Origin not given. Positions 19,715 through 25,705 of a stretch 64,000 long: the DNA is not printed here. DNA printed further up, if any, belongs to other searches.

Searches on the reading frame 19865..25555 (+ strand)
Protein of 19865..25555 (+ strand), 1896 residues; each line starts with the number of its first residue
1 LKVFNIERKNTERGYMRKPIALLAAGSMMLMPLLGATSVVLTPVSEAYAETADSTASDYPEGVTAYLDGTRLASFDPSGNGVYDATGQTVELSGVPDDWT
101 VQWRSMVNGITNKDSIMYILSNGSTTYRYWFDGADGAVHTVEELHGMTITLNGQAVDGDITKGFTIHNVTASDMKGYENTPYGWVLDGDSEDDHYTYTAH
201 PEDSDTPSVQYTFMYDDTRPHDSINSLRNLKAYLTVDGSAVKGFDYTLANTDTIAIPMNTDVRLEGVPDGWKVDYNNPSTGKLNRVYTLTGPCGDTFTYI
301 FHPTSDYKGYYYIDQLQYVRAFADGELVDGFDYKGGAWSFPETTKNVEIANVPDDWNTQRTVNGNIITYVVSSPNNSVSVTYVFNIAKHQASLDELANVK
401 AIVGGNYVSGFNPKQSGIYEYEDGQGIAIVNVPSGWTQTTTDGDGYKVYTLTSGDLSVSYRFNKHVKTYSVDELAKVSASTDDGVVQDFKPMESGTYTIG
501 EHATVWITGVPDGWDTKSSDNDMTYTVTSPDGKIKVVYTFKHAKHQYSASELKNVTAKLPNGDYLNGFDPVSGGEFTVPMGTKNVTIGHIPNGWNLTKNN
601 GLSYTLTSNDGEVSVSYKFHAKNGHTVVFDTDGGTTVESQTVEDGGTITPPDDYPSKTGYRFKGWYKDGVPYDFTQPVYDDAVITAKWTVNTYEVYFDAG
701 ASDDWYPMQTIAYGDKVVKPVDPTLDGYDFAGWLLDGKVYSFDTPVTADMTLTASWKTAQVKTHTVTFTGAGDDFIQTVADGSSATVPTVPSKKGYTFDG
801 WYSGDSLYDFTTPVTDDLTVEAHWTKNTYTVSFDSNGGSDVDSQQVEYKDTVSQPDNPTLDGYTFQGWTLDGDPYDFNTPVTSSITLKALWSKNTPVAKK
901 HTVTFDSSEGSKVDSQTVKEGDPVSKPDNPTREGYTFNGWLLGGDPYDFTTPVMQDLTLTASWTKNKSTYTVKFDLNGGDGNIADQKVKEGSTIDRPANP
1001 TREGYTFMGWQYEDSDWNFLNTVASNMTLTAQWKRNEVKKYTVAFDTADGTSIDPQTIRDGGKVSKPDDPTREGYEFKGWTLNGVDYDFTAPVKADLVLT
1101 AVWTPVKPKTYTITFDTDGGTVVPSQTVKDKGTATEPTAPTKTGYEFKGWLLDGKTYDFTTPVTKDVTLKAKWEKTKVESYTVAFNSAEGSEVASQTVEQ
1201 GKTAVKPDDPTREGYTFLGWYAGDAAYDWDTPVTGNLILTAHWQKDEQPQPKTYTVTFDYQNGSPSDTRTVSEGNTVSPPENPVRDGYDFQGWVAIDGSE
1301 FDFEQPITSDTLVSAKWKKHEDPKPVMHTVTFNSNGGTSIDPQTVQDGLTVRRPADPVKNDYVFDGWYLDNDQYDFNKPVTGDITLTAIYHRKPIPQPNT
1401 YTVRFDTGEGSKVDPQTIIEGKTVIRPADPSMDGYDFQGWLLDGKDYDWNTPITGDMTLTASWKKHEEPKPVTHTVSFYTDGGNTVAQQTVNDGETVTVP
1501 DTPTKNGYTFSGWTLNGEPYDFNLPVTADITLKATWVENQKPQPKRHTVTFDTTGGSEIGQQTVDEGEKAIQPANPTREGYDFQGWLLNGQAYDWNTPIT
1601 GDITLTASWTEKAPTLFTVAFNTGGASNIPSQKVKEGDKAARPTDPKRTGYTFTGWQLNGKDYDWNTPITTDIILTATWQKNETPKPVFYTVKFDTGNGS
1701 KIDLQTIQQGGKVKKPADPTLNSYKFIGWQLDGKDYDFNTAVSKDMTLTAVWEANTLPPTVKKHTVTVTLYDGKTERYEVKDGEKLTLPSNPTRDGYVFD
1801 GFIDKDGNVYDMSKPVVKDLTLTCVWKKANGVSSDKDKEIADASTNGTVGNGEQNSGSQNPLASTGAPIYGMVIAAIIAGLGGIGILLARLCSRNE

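Call 12: search_protein_families(library=pfam, proteins=[window:19865-25555:+], max_evalue=0.001)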
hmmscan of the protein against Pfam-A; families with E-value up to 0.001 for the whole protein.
window:19865-25555:+ (1896 aa): 4 families
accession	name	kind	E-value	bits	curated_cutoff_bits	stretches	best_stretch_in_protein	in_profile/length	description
PF09479.16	Flg_new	-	4.3e-240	776.7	27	17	1111-1172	1-65/65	Listeria-Bacteroides repeat domain (List_Bact_rpt)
PF18998.6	Flg_new_2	-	4.8e-38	129.4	23.6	1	1111-1176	1-72/73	Divergent InlB B-repeat domain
PF16640.11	Big_3_5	-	3.1e-05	24.9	35.5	0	1094-1144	11-61/88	Bacterial Ig-like domain (group 3)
PF09500.16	YiiD_C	-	0.00012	22.5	27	0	1291-1343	73-125/144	Putative thioesterase (yiiD_Cterm)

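Call 63: search_protein_families(library=ncbifam, proteins=[window:19865-25555:+], max_evalue=0.01)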
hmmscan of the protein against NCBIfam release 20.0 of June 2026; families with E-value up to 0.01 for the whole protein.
window:19865-25555:+ (1896 aa): 3 families
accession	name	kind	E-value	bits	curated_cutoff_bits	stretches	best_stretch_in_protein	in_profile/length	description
TIGR02543.1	List_Bact_rpt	repeat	1.7e-81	268.3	20.95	13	1210-1246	1-43/44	TIGR02543 family repeat protein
NF033189.1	internalin_A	exception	5.2e-77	259.9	1600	9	970-1186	497-715/799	class 1 internalin InlA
NF033188.1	internalin_H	exception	4.3e-73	246.8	1050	10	875-1037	318-484/548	InlH/InlC2 family class 1 internalin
